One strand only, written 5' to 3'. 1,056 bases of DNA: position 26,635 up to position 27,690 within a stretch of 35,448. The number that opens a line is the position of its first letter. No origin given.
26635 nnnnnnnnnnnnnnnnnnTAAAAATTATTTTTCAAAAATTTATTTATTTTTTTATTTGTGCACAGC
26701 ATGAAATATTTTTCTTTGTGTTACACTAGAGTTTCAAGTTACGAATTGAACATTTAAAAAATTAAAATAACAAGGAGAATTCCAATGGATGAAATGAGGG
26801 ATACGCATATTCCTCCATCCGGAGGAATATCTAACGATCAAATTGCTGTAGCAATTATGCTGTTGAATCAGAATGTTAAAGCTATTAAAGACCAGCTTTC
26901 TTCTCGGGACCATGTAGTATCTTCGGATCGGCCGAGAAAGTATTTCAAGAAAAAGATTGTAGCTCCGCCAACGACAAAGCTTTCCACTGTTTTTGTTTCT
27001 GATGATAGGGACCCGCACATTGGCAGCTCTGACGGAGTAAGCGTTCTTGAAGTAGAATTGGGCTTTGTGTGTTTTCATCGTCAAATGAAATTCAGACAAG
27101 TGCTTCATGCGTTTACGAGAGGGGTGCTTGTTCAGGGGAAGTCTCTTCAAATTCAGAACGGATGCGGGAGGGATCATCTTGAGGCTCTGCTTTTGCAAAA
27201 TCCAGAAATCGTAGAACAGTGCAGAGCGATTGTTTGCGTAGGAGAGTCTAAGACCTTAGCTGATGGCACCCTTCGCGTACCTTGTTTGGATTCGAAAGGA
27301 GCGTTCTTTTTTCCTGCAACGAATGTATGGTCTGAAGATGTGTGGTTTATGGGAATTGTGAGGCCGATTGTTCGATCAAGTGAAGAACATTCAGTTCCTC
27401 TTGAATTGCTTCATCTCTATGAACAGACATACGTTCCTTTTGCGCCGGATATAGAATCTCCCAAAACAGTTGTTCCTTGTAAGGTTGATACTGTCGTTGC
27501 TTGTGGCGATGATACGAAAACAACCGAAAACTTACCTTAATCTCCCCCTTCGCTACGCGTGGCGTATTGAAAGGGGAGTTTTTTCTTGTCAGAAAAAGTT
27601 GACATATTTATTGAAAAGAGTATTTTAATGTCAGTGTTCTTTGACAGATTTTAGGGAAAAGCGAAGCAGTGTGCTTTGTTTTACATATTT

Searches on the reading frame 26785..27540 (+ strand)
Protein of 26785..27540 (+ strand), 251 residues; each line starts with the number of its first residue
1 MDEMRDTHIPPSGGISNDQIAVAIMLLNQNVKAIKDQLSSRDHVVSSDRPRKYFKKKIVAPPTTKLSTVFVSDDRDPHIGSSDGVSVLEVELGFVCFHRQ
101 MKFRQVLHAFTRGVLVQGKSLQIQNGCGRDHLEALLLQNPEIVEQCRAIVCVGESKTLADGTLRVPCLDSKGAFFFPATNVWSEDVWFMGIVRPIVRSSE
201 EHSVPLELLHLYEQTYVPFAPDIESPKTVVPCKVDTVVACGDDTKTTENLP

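Call 14: find_encoding_contigs(protein=window:26785-27540:+, flank=10000, max_places=10)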
Protein window:26785-27540:+ (251 aa): no gene with exactly this product is on record in the collection.

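Call 33: search_protein_families(library=pfam, proteins=[window:26785-27540:+], max_evalue=0.001)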
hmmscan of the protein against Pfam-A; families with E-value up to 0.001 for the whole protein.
window:26785-27540:+ (251 aa): 0 families
